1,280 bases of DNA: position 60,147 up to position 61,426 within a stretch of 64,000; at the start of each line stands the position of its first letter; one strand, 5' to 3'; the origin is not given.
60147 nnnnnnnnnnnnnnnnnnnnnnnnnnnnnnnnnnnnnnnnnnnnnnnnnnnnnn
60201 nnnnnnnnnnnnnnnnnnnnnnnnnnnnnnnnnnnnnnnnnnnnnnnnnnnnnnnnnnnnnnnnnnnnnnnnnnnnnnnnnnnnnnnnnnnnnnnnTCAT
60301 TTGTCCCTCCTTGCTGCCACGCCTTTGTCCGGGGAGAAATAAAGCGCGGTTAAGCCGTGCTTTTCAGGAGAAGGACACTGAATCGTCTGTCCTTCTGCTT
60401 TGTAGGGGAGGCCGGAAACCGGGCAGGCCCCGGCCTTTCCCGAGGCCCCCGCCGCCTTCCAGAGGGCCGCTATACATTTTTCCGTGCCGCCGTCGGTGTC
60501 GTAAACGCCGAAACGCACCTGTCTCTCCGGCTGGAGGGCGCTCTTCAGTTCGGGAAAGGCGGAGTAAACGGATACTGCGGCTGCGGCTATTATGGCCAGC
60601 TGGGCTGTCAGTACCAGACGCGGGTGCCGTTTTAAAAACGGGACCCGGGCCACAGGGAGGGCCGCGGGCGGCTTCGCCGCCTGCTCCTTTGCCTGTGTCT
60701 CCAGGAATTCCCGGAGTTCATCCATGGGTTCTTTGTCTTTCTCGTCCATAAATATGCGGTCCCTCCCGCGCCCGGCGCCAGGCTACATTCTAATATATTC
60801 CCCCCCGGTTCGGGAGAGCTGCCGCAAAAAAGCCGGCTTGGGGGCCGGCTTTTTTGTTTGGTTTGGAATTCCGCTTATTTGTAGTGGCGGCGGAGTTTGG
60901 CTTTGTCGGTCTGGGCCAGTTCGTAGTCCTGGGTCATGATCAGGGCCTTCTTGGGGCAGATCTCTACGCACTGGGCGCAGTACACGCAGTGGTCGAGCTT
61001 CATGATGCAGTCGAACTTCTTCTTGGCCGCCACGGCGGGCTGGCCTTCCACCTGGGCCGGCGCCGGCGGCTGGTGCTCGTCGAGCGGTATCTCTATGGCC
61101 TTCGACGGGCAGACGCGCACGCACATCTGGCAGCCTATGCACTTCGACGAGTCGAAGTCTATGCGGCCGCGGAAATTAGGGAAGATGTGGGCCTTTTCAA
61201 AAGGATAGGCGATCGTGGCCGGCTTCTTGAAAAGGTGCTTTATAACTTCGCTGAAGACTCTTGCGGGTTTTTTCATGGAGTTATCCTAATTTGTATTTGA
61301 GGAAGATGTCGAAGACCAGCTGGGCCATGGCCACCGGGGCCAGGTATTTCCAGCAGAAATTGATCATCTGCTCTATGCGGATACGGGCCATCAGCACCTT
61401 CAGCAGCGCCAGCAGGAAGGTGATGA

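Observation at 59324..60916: Two-gene prepilin cassette bracketed by ~90-bp direct repeats that duplicate the hydrogenase gene end and its terminator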

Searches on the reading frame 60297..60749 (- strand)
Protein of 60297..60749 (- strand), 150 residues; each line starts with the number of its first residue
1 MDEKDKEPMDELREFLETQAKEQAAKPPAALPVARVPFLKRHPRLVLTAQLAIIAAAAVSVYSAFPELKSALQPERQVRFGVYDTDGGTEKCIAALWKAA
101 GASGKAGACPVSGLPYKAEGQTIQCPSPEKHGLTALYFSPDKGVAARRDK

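Call 8: search_protein_families(library=pfam, proteins=[window:60297-60749:-], max_evalue=0.01)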
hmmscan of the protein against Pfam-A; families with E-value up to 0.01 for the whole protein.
window:60297-60749:- (150 aa): 0 families

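Call 9: search_protein_families(library=ncbifam, proteins=[window:60297-60749:-], max_evalue=0.01)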
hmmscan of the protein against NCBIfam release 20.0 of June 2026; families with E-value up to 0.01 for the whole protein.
window:60297-60749:- (150 aa): 0 families

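Call 63: find_homologous_proteins(query=window:60297-60749:-)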
Query window:60297-60749:- (150 aa): 1 proteins with E <= 0.001 among 216 candidates.
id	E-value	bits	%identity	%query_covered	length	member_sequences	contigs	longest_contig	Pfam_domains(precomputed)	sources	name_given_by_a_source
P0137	9.6e-93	326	100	100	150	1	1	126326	-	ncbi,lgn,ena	-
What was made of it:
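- Tried and rejected: The word-indexed search returned only the protein itself (call 63).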

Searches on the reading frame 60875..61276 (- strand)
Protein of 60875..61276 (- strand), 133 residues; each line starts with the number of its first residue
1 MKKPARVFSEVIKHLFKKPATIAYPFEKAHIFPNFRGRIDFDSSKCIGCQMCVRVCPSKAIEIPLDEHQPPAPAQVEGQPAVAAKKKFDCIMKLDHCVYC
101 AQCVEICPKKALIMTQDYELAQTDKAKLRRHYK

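Call 8: search_protein_families(library=pfam, proteins=[window:60875-61276:-], max_evalue=0.01)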
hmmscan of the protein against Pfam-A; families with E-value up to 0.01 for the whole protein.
window:60875-61276:- (133 aa): 17 families
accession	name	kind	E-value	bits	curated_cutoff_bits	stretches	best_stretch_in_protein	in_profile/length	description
PF12838.12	Fer4_7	-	3.5e-14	53.4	27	2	45-111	1-52/52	4Fe-4S dicluster domain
PF00037.32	Fer4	-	2.3e-13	49.8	21.1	2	40-62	2-24/24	4Fe-4S binding domain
PF13187.11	Fer4_9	-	3.7e-10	40.1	27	2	45-111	1-51/52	4Fe-4S dicluster domain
PF13484.11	Fer4_16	-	3.2e-09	37.9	30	2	45-67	1-21/66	4Fe-4S double cluster binding domain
PF14697.11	Fer4_21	-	5.2e-09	36.5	35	1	40-62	35-58/59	4Fe-4S dicluster domain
PF12797.12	Fer4_2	-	1.4e-07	31.5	24.5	1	39-58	3-22/22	4Fe-4S binding domain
PF13237.11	Fer4_10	-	1.7e-07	31.5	25.5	1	40-108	3-53/53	4Fe-4S dicluster domain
PF12837.12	Fer4_6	-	2.5e-07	30.7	25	1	39-61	2-24/24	4Fe-4S binding domain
PF13183.11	Fer4_8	-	5.2e-07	30.6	27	1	43-110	2-67/68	4Fe-4S dicluster domain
PF13534.11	Fer4_17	-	1.2e-06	29.4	22.2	1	45-110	1-59/61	4Fe-4S dicluster domain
PF12800.12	Fer4_4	-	5.5e-06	26.7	24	1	44-57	2-15/17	4Fe-4S binding domain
PF13746.11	Fer4_18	-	1.7e-05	25.5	27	0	43-59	58-74/114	4Fe-4S dicluster domain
PF12798.12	Fer4_3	-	2e-05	25.5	27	0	46-60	1-15/15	4Fe-4S binding domain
PF25160.1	LdpA_Fe-S-bd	-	2.4e-05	24.5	27.6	1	43-62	25-44/49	LdpA Fe-S cluster-binding domain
PF17179.9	Fer4_22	-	5.4e-05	24.4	27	0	40-59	75-94/95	4Fe-4S dicluster domain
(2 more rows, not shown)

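Call 9: search_protein_families(library=ncbifam, proteins=[window:60875-61276:-], max_evalue=0.01)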
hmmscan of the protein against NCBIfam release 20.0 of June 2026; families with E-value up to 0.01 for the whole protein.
window:60875-61276:- (133 aa): 108 families (the best 25 are shown)
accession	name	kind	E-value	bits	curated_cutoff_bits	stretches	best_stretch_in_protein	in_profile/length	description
NF004537.0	PRK05888.1-3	equivalog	1.2e-27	96.7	163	1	6-128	25-146/204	NADH-quinone oxidoreductase subunit NuoI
TIGR01971.1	NuoI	subfamily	1.8e-27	95.4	113.05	1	11-128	5-114/121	NADH-quinone oxidoreductase, chain I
NF006221.0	PRK08348.1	subfamily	3.5e-27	94.7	124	1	7-125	6-105/136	NADH-plastoquinone oxidoreductase subunit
TIGR00403.1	ndhI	equivalog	8.7e-24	84.1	302.35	1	11-128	29-135/183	NAD(P)H-quinone oxidoreductase subunit I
NF009053.0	PRK12387.1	subfamily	4e-23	82.1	204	1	13-130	6-108/180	formate hydrogenlyase complex iron-sulfur subunit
NF004545.0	PRK05888.3-1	equivalog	1.2e-22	80.3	229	1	10-124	32-135/154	NADH-quinone oxidoreductase subunit NuoI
NF004543.0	PRK05888.2-5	equivalog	2.4e-20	73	243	1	12-125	27-128/217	NADH-quinone oxidoreductase subunit NuoI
NF006076.0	PRK08222.1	equivalog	2.5e-20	73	270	1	19-129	13-107/181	hydrogenase 4 subunit H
NF004540.0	PRK05888.2-1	equivalog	1.3e-17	63.7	215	1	9-129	9-120/139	NADH-quinone oxidoreductase subunit NuoI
NF040612.1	F420_dehyd_FpoI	exception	5.4e-17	61.9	180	1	10-118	8-105/135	F420H2 dehydrogenase subunit FpoI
NF004539.0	PRK05888.1-5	equivalog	1.2e-15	57.5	225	1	6-128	18-133/162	NADH-quinone oxidoreductase subunit NuoI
NF004536.0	PRK05888.1-1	equivalog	1.4e-15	57.1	212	1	6-128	15-130/180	NADH-quinone oxidoreductase subunit NuoI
NF010590.0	PRK13984.1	equivalog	2.1e-15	55.9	946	1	12-124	18-120/611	putative oxidoreductase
NF004542.0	PRK05888.2-3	equivalog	2.5e-15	56.5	248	1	14-127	47-154/203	NADH-quinone oxidoreductase subunit NuoI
NF004541.0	PRK05888.2-2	equivalog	4.6e-15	55.8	217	1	17-127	32-126/168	NADH-quinone oxidoreductase subunit NuoI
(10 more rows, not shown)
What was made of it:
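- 60875..61276 (-): nuoI-like 2x[4Fe-4S] subunit, the last gene of a group 4 [NiFe] hydrogenase (Mbh/Mrp-type) operon. Pfam Fer4_7 at 3.5e-14 and NCBIfam NuoI/HycF-like hits below cutoff (calls 8, 9).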

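Call 11: find_encoding_contigs(protein=window:60875-61276:-, flank=6000, max_places=10)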
Protein window:60875-61276:- (133 aa): 2 contigs read that carry it; 2 places shown.
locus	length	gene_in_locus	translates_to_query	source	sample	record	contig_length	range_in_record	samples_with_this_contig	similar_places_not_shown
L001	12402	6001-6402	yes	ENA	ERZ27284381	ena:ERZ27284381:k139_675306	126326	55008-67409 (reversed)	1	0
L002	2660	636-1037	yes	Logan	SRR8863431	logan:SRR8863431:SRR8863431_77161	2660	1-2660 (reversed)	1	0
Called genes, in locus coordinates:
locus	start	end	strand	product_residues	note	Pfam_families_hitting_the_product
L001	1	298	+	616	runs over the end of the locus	PF00361:Proton_antipo_M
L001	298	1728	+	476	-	PF10125:NADHdeh_related, PF00361:Proton_antipo_M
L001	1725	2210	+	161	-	PF13244:MbhD (weak), PF00499:Oxidored_q3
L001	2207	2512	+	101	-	PF00420:Oxidored_q2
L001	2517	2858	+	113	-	PF00507:Oxidored_q4 (weak)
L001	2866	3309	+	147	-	PF01058:Oxidored_q6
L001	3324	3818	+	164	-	PF00329:Complex1_30kDa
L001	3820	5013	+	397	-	PF00374:NiFeSe_Hases, PF00346:Complex1_49kDa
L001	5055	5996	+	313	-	PF00146:NADHdh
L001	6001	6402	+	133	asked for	PF14697:Fer4_21 (weak), PF12797:Fer4_2 (weak), PF12837:Fer4_6 (weak), PF13237:Fer4_10 (weak), PF00037:Fer4, PF13183:Fer4_8 (weak), PF12838:Fer4_7, PF13187:Fer4_9 (weak), +6 more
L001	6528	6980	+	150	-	-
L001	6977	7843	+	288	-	PF26697:ComGC_C (faint), PF06439:3keto-disac_hyd (faint)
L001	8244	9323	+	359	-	PF21088:MS_channel_1st, PF00924:MS_channel_2nd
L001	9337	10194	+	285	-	PF13623:SurA_N_2 (faint), PF13624:SurA_N_3, PF13145:Rotamase_2, PF13616:Rotamase_3, PF00639:Rotamase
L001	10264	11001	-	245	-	-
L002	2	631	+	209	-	?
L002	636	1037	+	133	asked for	PF14697:Fer4_21 (weak), PF12797:Fer4_2 (weak), PF12837:Fer4_6 (weak), PF13237:Fer4_10 (weak), PF00037:Fer4, PF13183:Fer4_8 (weak), PF12838:Fer4_7, PF13187:Fer4_9 (weak), +6 more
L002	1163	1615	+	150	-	-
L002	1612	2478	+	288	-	PF26697:ComGC_C (faint), PF06439:3keto-disac_hyd (faint)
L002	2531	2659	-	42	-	?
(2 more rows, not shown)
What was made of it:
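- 60875..61276 (-): The operon context is shown in call 11.
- On Group 4 membrane-bound [NiFe] hydrogenase operon: The neighbouring genes are listed in call 11.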

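Call 13: find_related_loci(query=window:60875-61276:-, collection=genome_contigs, flank=8000)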
Query window:60875-61276:- (133 aa) in genome_contigs; peptide patterns used: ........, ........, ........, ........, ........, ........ (x = any residue, [..] = any of these).
325 stretches matched a pattern; 82 encode a relative of the query (tblastn E <= 1e-3); the best 80 are kept; 80 distinct loci.
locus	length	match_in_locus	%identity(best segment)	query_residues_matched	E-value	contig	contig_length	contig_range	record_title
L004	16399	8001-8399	98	1-133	1e-85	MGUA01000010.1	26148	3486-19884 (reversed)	MAG: Elusimicrobia bacterium GWB2_63_22 gwb2_scaffold_1732, whole genome shotgun sequence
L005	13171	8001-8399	86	1-133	3e-74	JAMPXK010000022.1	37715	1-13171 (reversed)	MAG: Elusimicrobiales bacterium isolate R2F_R2FSRR_metabat.29 R2F_C533, whole genome shotgun sequence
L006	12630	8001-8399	83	1-133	1e-73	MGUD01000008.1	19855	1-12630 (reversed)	MAG: Elusimicrobia bacterium GWC2_61_19 gwc2_scaffold_13880, whole genome shotgun sequence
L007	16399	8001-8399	83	1-133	7e-73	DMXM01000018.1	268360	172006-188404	MAG TPA_asm: Elusimicrobia bacterium isolate UBA11697 contig_317, whole genome shotgun sequence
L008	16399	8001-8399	84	1-133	5e-73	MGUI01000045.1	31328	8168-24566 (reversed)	MAG: Elusimicrobia bacterium GWD2_63_28 gwd2_scaffold_420, whole genome shotgun sequence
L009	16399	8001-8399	84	1-133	6e-73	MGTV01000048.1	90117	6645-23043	MAG: Elusimicrobia bacterium GWA2_62_23 gwa2_scaffold_899, whole genome shotgun sequence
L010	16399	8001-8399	83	1-133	2e-72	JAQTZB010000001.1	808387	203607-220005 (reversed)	MAG: Elusimicrobiales bacterium isolate STC_50 NODE_7_length_808387_cov_5.808970_Sandtown_C, whole genome shotgun sequen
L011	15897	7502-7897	83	1-132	1e-71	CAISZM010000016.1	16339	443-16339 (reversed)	MAG: uncultured Elusimicrobia bacterium isolate AM-2014_bin-1840 genome assembly, contig: bin-1840:16/87, whole genome s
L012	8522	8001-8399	81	1-133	1e-70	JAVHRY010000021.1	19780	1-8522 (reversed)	MAG: Elusimicrobiales bacterium isolate WB02no17_58_19 NODE_1464_length_19780_cov_11.233207, whole genome shotgun sequen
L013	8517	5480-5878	81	1-133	2e-69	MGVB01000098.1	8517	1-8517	MAG: Elusimicrobia bacterium RIFOXYA12_FULL_57_11 rifixya3_full_scaffold_4256, whole genome shotgun sequence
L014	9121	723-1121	81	1-133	3e-69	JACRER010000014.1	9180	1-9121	MAG: Elusimicrobia bacterium isolate NC_groundwater_1704_Pr3_B-0.1um_62_14 SR-2_scaffold_141_673908, whole genome shotgu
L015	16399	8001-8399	82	1-133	2e-69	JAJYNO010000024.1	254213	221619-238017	MAG: bacterium isolate DBS2-4.bin76 NODE_39_length_254213_cov_3.36811, whole genome shotgun sequence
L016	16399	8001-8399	79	1-133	3e-68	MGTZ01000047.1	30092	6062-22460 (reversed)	MAG: Elusimicrobia bacterium GWB2_63_16 gwb2_scaffold_551, whole genome shotgun sequence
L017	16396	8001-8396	81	1-132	4e-68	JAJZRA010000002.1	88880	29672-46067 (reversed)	MAG: bacterium isolate SKS1.bin71 NODE_375_length_88880_cov_3.834969, whole genome shotgun sequence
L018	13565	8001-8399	80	1-133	2e-68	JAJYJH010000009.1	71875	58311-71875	MAG: bacterium isolate DBS2-1.bin156 NODE_625_length_71875_cov_4.551221, whole genome shotgun sequence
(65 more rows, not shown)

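Call 40: find_homologous_proteins(query=window:60875-61276:-, max_evalue=1e-40)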
Query window:60875-61276:- (133 aa): 71 proteins with E <= 1e-40 among 90 candidates.
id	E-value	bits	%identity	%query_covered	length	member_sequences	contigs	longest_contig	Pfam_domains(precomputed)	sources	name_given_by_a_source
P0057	4.6e-85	300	100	100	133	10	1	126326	PF14697.12,PF12837.13,PF13746.12,PF12798.13,PF13484.12,PF12838.13,PF13534.12,PF12800.13,PF12797.13,PF00037.33,PF25160.2,PF13237.12,PF13183.12,PF13187.12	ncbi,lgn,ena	-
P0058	1.5e-73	263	86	100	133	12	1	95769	PF14697.12,PF12797.13,PF12837.13,PF00037.33,PF13484.12,PF12838.13,PF13237.12,PF13183.12,PF12800.13,PF13187.12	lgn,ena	-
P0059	3.5e-73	262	88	100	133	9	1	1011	PF14697.12,PF12797.13,PF12837.13,PF00037.33,PF13484.12,PF12838.13,PF13534.12,PF13237.12,PF13183.12,PF12800.13,PF13187.12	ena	-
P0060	1.6e-72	260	86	100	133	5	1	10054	PF14697.12,PF12797.13,PF12837.13,PF00037.33,PF13746.12,PF13484.12,PF12838.13,PF13237.12,PF13183.12,PF12800.13,PF13187.12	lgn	-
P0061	1.1e-70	254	83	100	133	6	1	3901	PF14697.12,PF17179.10,PF12837.13,PF13746.12,PF12798.13,PF13484.12,PF12838.13,PF13534.12,PF12800.13,PF12797.13,PF00037.33,PF25160.2,PF13237.12,PF13183.12,PF13187.12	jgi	jgi:formate hydrogenlyase subunit 6/NADH:ubiquinone oxidoreductase subunit I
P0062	2.2e-70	253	83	100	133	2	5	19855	PF14697.12,PF17179.10,PF12837.13,PF12798.13,PF13484.12,PF12838.13,PF13534.12,PF12800.13,PF12797.13,PF00037.33,PF25160.2,PF13237.12,PF13183.12,PF13187.12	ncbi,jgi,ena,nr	ncbi:MAG: hypothetical protein A2081_02880 [Elusimicrobia bacterium GWC2_61_19]|nr:MAG: hypothetical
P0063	7.3e-70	251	83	100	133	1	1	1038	PF14697.12,PF12797.13,PF12837.13,PF00037.33,PF13484.12,PF12838.13,PF13534.12,PF13237.12,PF13183.12,PF12800.13,PF13187.12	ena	-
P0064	1.2e-69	250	86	100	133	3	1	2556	PF14697.12,PF12797.13,PF12837.13,PF00037.33,PF13484.12,PF12838.13,PF13534.12,PF13237.12,PF13183.12,PF13187.12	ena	-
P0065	3.6e-69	249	83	99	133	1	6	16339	PF14697.12,PF12837.13,PF12798.13,PF13484.12,PF12838.13,PF13534.12,PF12800.13,PF12797.13,PF00037.33,PF13237.12,PF13183.12,PF13187.12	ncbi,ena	-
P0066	4.0e-69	249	83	100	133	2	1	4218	PF14697.12,PF12797.13,PF12837.13,PF00037.33,PF13484.12,PF12838.13,PF13237.12,PF13183.12,PF13187.12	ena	-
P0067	4.9e-69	248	83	100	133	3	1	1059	PF14697.12,PF12837.13,PF12798.13,PF13484.12,PF12838.13,PF13534.12,PF12800.13,PF12797.13,PF00037.33,PF13237.12,PF13183.12,PF13187.12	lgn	-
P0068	6.0e-69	248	81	100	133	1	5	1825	PF14697.12,PF12797.13,PF12837.13,PF00037.33,PF13484.12,PF12838.13,PF13237.12,PF12800.13,PF13187.12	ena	-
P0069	1.0e-68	247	83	100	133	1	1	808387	PF14697.12,PF12797.13,PF12837.13,PF00037.33,PF13484.12,PF12838.13,PF13237.12,PF12800.13,PF13187.12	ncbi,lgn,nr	ncbi:MAG: 4Fe-4S binding protein [Elusimicrobiales bacterium]|nr:4Fe-4S binding protein [Elusimicrob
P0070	2.4e-68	246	83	100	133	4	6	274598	PF14697.12,PF12797.13,PF12837.13,PF00037.33,PF13484.12,PF12838.13,PF13534.12,PF13237.12,PF13183.12,PF13187.12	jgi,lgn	jgi:formate hydrogenlyase subunit 6/NADH:ubiquinone oxidoreductase subunit I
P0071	2.6e-67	243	81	100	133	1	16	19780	PF14697.12,PF12797.13,PF12837.13,PF00037.33,PF13484.12,PF12838.13,PF13237.12,PF13183.12,PF12800.13,PF13187.12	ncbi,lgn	-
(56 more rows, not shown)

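Call 41: list_cluster_members(proteins=[P0057, P0001])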
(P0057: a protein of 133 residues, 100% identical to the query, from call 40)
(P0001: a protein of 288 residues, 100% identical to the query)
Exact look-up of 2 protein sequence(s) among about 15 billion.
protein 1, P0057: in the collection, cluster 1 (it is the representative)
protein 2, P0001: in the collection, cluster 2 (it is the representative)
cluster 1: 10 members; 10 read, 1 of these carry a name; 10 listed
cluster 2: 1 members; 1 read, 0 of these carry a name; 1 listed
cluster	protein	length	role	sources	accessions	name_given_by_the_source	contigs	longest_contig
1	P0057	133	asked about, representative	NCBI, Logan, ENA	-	-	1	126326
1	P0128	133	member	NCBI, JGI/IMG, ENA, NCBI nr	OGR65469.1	MAG: hypothetical protein A2X31_11750 [Elusimicrobia bacterium GWB2_63_22]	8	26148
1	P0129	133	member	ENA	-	-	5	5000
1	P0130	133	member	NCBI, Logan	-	-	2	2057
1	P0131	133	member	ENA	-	-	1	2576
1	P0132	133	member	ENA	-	-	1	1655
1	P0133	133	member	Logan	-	-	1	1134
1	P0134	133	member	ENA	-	-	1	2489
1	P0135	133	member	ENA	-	-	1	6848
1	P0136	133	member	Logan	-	-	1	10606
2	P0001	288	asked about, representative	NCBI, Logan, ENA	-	-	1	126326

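Call 44: find_encoding_contigs(protein=P0132, flank=6000, max_places=6)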
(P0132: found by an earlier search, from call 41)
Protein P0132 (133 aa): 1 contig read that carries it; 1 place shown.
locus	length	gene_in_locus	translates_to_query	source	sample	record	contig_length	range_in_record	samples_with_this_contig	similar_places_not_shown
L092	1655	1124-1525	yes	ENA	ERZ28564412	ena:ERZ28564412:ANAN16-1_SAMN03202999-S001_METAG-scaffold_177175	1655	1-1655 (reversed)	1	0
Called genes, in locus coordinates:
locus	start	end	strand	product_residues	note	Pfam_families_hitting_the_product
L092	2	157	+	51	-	?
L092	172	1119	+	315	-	PF00146:NADHdh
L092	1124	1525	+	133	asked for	PF14697:Fer4_21 (weak), PF12797:Fer4_2 (weak), PF12837:Fer4_6 (weak), PF13237:Fer4_10 (weak), PF00037:Fer4, PF13183:Fer4_8 (weak), PF12838:Fer4_7, PF13187:Fer4_9 (weak), +5 more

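Call 47: find_encoding_contigs(protein=P0129, flank=4000, max_places=6)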
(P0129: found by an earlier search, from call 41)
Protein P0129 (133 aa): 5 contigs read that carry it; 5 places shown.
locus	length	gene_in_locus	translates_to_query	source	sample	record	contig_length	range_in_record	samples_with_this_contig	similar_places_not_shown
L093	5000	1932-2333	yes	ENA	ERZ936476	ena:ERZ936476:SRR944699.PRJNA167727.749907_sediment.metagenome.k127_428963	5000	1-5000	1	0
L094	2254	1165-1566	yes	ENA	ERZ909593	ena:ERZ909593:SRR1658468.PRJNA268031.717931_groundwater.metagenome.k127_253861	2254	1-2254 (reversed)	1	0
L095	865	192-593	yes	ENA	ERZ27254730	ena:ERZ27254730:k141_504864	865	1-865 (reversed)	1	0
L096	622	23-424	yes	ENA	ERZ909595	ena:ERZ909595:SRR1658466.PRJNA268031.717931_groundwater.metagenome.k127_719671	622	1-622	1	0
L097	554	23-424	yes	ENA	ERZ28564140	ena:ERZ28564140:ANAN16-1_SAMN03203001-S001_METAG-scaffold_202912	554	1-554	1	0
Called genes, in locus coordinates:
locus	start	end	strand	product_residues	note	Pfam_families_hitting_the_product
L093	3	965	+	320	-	?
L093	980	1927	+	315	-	PF00146:NADHdh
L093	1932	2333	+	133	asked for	PF14697:Fer4_21 (weak), PF12797:Fer4_2 (weak), PF12837:Fer4_6 (weak), PF13237:Fer4_10 (weak), PF00037:Fer4, PF13183:Fer4_8 (weak), PF12838:Fer4_7, PF13187:Fer4_9 (weak), +4 more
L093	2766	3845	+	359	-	PF21088:MS_channel_1st, PF00924:MS_channel_2nd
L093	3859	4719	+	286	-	PF13623:SurA_N_2 (faint), PF13624:SurA_N_3, PF13145:Rotamase_2, PF13616:Rotamase_3, PF00639:Rotamase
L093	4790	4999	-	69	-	?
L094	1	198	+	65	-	?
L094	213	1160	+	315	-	PF00146:NADHdh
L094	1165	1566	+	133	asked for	PF14697:Fer4_21 (weak), PF12797:Fer4_2 (weak), PF12837:Fer4_6 (weak), PF13237:Fer4_10 (weak), PF00037:Fer4, PF13183:Fer4_8 (weak), PF12838:Fer4_7, PF13187:Fer4_9 (weak), +4 more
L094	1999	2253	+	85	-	?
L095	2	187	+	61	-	?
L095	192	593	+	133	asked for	PF14697:Fer4_21 (weak), PF12797:Fer4_2 (weak), PF12837:Fer4_6 (weak), PF13237:Fer4_10 (weak), PF00037:Fer4, PF13183:Fer4_8 (weak), PF12838:Fer4_7, PF13187:Fer4_9 (weak), +4 more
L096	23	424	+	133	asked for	PF14697:Fer4_21 (weak), PF12797:Fer4_2 (weak), PF12837:Fer4_6 (weak), PF13237:Fer4_10 (weak), PF00037:Fer4, PF13183:Fer4_8 (weak), PF12838:Fer4_7, PF13187:Fer4_9 (weak), +4 more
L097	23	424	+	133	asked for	PF14697:Fer4_21 (weak), PF12797:Fer4_2 (weak), PF12837:Fer4_6 (weak), PF13237:Fer4_10 (weak), PF00037:Fer4, PF13183:Fer4_8 (weak), PF12838:Fer4_7, PF13187:Fer4_9 (weak), +4 more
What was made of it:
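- Related strains with both alleles exist in similar environments (Rifle data sets; calls 44, 47).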

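Call 70: find_encoding_contigs(protein=P0135, flank=5000, max_places=4)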
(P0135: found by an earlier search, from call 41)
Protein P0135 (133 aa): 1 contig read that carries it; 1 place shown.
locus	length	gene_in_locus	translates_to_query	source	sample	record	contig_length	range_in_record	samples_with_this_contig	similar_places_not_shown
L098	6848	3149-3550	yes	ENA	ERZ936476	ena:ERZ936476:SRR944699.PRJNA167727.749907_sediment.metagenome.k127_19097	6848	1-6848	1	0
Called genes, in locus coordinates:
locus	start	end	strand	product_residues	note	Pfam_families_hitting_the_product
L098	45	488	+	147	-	PF01058:Oxidored_q6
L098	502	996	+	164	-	PF00329:Complex1_30kDa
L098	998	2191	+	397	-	PF00374:NiFeSe_Hases, PF00346:Complex1_49kDa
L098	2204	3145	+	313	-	PF00146:NADHdh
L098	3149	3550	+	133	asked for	PF14697:Fer4_21 (weak), PF12797:Fer4_2 (weak), PF12837:Fer4_6 (weak), PF13237:Fer4_10 (weak), PF00037:Fer4, PF13183:Fer4_8 (weak), PF12838:Fer4_7, PF13187:Fer4_9 (weak), +5 more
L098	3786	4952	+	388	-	PF21088:MS_channel_1st, PF00924:MS_channel_2nd, PF21082:MS_channel_3rd (weak)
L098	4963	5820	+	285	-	PF13624:SurA_N_3 (weak), PF13145:Rotamase_2, PF13616:Rotamase_3, PF00639:Rotamase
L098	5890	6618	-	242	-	-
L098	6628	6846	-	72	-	?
